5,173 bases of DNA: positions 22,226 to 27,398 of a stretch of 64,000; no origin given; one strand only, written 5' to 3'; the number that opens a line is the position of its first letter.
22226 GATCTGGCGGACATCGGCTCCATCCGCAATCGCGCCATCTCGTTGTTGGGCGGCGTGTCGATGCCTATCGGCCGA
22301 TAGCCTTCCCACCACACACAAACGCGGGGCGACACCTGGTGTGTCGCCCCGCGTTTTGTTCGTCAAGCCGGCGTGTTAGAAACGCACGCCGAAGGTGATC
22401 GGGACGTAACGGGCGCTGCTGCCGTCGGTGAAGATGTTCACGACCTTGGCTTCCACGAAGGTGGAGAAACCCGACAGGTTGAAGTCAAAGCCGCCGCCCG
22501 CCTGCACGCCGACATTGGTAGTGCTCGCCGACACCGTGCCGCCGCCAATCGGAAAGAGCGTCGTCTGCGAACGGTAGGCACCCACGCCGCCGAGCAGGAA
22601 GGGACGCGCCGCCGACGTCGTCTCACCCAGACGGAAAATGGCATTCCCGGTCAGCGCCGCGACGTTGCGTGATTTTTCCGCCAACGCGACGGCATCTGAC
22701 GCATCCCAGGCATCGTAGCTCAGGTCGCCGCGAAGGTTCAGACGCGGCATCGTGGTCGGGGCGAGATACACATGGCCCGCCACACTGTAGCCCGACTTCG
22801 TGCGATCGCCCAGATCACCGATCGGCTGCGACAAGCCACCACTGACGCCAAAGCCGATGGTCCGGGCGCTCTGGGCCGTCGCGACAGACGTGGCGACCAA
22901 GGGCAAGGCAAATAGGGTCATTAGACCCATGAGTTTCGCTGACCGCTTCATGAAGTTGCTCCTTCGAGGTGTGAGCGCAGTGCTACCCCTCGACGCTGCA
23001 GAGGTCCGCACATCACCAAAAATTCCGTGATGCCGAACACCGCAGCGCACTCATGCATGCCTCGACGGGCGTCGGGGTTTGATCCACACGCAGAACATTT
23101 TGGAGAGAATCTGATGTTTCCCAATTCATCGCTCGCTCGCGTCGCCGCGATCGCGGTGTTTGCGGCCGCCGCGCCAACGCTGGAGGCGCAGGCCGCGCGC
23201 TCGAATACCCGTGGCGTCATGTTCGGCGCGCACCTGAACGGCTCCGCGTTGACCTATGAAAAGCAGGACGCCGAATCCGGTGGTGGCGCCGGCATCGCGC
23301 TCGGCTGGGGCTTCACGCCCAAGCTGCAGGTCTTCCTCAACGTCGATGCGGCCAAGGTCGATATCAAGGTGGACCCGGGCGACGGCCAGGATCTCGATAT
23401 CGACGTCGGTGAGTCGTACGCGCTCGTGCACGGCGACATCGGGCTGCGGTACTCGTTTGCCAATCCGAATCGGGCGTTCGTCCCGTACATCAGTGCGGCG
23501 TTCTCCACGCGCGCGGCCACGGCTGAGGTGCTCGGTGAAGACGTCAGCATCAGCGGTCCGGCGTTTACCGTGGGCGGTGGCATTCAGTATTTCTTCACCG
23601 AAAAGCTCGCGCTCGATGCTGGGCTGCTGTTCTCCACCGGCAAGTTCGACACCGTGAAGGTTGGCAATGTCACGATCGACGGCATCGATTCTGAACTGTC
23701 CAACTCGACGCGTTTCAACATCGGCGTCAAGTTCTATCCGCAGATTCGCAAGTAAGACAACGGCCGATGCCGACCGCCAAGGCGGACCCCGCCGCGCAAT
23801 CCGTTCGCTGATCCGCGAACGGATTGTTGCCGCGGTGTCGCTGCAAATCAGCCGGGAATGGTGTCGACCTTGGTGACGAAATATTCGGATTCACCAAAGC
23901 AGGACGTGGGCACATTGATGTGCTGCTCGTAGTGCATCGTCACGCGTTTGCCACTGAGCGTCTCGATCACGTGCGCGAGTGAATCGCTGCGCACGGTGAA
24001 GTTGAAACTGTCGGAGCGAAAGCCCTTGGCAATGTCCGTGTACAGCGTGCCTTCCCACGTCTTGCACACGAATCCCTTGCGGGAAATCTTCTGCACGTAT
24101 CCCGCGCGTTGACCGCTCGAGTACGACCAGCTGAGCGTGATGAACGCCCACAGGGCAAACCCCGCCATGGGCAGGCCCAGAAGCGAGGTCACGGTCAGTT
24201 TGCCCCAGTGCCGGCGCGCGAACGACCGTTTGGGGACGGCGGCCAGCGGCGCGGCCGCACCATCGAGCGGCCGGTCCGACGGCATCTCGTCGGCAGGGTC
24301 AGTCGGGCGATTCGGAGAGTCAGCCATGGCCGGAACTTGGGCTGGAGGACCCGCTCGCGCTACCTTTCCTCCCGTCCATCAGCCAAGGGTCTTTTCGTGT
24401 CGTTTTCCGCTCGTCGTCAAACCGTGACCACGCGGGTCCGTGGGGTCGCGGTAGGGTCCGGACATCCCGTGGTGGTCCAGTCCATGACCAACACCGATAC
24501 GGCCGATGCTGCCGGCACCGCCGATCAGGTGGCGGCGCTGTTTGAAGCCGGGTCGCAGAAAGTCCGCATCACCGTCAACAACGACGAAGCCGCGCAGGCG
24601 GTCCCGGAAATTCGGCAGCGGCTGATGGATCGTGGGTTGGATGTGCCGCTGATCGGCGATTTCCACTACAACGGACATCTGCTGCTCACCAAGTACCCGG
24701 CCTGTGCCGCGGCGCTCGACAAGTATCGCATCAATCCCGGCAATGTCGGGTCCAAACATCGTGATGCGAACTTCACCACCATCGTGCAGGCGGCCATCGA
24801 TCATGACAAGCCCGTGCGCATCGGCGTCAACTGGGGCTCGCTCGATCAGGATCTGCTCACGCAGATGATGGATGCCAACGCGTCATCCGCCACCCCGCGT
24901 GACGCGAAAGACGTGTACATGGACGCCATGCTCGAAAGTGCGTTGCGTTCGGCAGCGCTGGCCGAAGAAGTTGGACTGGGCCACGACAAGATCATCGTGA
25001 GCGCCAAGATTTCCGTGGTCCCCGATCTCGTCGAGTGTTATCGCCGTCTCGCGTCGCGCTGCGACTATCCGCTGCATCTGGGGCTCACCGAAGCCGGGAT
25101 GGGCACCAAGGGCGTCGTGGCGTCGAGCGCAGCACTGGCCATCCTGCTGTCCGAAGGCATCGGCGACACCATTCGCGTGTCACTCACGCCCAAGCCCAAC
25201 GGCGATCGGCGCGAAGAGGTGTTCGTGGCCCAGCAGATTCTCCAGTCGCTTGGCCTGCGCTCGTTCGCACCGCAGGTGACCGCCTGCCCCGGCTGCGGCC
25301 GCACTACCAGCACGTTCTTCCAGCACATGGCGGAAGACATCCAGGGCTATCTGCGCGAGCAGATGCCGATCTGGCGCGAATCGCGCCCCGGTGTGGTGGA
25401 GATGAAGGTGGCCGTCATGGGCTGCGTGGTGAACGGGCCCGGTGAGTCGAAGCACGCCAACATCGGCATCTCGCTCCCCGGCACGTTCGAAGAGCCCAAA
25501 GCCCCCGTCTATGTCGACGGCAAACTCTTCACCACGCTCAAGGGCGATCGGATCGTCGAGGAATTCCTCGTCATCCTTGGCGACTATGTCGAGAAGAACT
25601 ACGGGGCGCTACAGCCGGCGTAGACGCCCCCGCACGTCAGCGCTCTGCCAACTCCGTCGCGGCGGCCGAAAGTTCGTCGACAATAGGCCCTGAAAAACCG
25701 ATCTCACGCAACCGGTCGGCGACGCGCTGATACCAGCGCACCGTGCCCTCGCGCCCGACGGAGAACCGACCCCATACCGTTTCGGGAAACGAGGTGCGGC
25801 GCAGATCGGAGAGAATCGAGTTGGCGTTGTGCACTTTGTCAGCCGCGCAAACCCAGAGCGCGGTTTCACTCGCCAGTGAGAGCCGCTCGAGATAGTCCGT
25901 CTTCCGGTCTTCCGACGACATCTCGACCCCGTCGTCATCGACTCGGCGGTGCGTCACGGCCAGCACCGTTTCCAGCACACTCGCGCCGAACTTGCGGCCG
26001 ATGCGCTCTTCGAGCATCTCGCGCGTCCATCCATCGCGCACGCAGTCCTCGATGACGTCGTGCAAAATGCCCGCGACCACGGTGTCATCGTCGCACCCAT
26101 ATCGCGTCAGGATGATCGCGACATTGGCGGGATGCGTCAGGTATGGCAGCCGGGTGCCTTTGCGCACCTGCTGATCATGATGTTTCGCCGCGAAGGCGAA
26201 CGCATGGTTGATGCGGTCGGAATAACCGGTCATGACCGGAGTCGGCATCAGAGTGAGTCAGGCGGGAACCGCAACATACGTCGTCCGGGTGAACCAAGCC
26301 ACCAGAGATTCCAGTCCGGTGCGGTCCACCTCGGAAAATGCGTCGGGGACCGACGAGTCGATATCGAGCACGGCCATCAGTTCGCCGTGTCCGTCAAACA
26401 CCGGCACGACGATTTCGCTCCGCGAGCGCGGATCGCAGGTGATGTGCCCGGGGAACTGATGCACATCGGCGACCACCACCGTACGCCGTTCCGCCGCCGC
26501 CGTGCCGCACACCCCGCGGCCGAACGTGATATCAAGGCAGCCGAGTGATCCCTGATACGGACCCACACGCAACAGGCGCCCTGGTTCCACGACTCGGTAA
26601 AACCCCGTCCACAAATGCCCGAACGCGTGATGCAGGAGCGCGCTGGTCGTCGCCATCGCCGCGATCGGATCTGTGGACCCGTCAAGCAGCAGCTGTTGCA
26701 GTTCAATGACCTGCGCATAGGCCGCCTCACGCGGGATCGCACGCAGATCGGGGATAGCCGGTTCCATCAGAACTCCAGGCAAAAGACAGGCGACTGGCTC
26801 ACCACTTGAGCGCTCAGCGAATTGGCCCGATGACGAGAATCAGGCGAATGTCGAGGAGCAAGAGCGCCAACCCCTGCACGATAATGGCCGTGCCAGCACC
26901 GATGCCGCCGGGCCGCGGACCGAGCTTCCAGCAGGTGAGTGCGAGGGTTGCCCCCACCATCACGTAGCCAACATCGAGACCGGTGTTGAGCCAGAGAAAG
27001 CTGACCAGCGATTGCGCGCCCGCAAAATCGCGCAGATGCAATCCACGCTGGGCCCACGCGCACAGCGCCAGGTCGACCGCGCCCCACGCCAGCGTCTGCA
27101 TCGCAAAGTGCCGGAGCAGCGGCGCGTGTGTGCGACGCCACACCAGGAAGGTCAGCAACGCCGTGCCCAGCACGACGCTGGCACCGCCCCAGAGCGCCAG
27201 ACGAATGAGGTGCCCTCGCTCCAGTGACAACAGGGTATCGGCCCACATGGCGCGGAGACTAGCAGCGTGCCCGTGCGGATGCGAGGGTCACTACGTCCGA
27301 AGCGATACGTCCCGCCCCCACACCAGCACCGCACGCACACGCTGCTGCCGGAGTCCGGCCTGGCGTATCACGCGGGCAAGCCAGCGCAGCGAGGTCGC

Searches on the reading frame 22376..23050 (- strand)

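Call 15: search_protein_families(library=pfam, proteins=[window:22376-23050:-], max_evalue=0.001)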
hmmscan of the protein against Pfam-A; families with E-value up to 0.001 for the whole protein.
window:22376-23050:- (224 aa): 1 family
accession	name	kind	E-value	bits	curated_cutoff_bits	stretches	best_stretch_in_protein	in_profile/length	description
PF13505.12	OMP_b-brl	-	1.6e-05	25.6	28.7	1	48-209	3-158/175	Outer membrane protein beta-barrel domain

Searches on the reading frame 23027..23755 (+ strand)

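Call 15: search_protein_families(library=pfam, proteins=[window:23027-23755:+], max_evalue=0.001)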
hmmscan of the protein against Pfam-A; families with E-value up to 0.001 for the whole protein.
window:23027-23755:+ (242 aa): 2 families
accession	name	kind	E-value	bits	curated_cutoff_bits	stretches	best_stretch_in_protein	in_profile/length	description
PF13505.12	OMP_b-brl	-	6.8e-11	43.1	28.7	1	41-234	3-171/175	Outer membrane protein beta-barrel domain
PF13557.12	Phenol_MetA_deg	-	4.7e-05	24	22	0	130-202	154-223/242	Putative MetA-pathway of phenol degradation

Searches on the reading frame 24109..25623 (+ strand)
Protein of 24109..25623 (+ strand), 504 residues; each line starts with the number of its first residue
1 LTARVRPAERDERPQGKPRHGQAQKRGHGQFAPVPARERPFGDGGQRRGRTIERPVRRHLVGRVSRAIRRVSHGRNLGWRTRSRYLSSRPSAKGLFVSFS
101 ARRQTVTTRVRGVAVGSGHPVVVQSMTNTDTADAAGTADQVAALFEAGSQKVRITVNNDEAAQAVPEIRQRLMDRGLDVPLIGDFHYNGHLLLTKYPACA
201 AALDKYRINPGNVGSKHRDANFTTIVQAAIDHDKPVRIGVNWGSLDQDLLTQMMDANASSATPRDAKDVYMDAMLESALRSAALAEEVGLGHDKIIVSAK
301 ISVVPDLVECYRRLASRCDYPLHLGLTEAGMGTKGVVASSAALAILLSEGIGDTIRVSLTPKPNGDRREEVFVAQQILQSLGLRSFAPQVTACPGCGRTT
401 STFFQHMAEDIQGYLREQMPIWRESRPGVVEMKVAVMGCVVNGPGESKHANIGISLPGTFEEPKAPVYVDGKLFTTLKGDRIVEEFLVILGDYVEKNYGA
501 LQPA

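Call 15: search_protein_families(library=pfam, proteins=[window:24109-25623:+], max_evalue=0.001)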
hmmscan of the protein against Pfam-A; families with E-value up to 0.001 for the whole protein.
window:24109-25623:+ (504 aa): 1 family
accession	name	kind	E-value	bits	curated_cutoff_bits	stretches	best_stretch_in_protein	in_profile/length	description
PF04551.19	GcpE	-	2.8e-114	382.1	32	1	107-488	3-339/343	GcpE protein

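Call 17: find_related_loci(query=window:24109-25623:+, collection=genome_contigs, flank=3000)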
Query window:24109-25623:+ (504 aa) in genome_contigs; peptide patterns used: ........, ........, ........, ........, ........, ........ (x = any residue, [..] = any of these).
600 stretches matched a pattern (row limit reached: there are more); 599 encode a relative of the query (tblastn E <= 1e-3); the best 80 are kept; 80 distinct loci.
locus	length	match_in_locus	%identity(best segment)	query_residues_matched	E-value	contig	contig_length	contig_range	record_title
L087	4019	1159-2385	91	92-500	0e+0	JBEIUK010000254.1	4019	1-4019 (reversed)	MAG: Gemmatimonadaceae bacterium isolate Sample-110-S81-bin-57 Sample_110_S81-bin_57-k141_1050169, whole genome shotgun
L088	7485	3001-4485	69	4-500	0e+0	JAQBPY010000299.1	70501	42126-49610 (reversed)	MAG: Gemmatimonadetes bacterium isolate RYN_359 scaffold_6332305, whole genome shotgun sequence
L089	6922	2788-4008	79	94-500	0e+0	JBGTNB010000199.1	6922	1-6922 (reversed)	MAG: Gemmatimonadaceae bacterium isolate JTS-RE378 k141_9998411, whole genome shotgun sequence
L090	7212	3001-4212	77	97-500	0e+0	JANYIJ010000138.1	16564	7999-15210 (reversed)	MAG: Gemmatimonadetes bacterium isolate GL140_2_metabinner_43 GL140_2_k141_545242, whole genome shotgun sequence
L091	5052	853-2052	78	101-500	0e+0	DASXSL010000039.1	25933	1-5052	MAG TPA_asm: Gemmatimonadaceae bacterium isolate SMAG_U4665 k141_1988518, whole genome shotgun sequence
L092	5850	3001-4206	78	99-500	0e+0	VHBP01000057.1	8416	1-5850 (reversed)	MAG: Gemmatimonadetes bacterium isolate M_DeepCast_50m_m2_218 M_DeepCast_50m_m2_218_Ga0194121_10015505, whole genome sho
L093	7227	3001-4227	78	97-504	0e+0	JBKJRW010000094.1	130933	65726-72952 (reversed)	MAG: Gemmatimonadaceae bacterium isolate ant_bin.553 k117_6448825, whole genome shotgun sequence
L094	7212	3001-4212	77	97-500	0e+0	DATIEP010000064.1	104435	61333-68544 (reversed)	MAG TPA_asm: Gemmatimonadaceae bacterium isolate SMAG_U16372 k141_220961, whole genome shotgun sequence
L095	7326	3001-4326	70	68-499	0e+0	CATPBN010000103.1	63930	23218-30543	MAG: uncultured Gemmatimonadaceae bacterium isolate S75_Bin_6 genome assembly, contig: S75_000000005629, whole genome sh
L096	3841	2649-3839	78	102-498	0e+0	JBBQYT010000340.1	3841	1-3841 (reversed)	MAG: Longimicrobiales bacterium isolate Co_metawrap_2177 Cmw_2177_k141_29949719_length_3841_cov_6.0000, whole genome sho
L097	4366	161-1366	75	102-504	0e+0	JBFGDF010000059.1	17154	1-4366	MAG: Gemmatimonadales bacterium isolate Mix_sand02.2020.12.D.33 k141_2720252_length_17154_cov_15.1410, whole genome shot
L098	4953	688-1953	71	75-498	0e+0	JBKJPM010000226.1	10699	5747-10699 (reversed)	MAG: Gemmatimonadaceae bacterium isolate ant_bin.46 S1Ck117_1268126_flag_0_multi_19.9820_len_10699, whole genome shotgun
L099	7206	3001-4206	76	99-500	0e+0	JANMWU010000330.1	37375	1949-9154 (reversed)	MAG: Gemmatimonadaceae bacterium isolate OTE_88_metabat_243_sub OTE_88_k141_2661146, whole genome shotgun sequence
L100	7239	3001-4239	72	84-498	0e+0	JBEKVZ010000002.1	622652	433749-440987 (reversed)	MAG: Gemmatimonadales bacterium isolate SPRUCE 616 SPRUCE_616_2, whole genome shotgun sequence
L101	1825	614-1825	73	90-498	0e+0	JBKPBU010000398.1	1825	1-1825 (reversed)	MAG: Candidatus Methylomirabilota bacterium isolate GB_EKS_MAG_00070 GB_EKS_000000708733, whole genome shotgun sequence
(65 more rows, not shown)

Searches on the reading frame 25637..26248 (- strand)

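Call 15: search_protein_families(library=pfam, proteins=[window:25637-26248:-], max_evalue=0.001)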
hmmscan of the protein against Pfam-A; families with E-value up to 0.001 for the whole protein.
window:25637-26248:- (203 aa): 2 families
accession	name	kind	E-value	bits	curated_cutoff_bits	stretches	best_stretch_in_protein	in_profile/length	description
PF13328.12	HD_4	-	5.7e-16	59.1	27.2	1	16-145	1-127/156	HD domain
PF01966.28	HD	-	4.8e-06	27.3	22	1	36-141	1-115/116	HD domain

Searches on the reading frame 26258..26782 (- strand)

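Call 15: search_protein_families(library=pfam, proteins=[window:26258-26782:-], max_evalue=0.001)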
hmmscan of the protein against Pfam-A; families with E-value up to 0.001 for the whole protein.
window:26258-26782:- (174 aa): 2 families
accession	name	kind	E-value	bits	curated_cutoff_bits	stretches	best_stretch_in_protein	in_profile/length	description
PF01590.32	GAF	-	1.7e-11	45.3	22.4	1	38-162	1-127/133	GAF domain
PF13185.12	GAF_2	-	6.1e-11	43.1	28.6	1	60-161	23-128/136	GAF domain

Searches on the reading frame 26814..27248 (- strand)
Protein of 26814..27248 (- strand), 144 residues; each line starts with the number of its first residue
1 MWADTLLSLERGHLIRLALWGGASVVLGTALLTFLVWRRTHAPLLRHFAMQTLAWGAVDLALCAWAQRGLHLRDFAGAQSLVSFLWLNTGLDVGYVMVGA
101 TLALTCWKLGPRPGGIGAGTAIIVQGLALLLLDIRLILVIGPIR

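Call 15: search_protein_families(library=pfam, proteins=[window:26814-27248:-], max_evalue=0.001)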
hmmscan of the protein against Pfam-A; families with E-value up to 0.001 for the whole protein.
window:26814-27248:- (144 aa): 1 family
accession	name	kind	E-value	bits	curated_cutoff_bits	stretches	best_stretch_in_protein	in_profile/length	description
PF22503.1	DUF6992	-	5.2e-21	75.5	27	1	16-134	1-122/122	Family of unknown function (DUF6992)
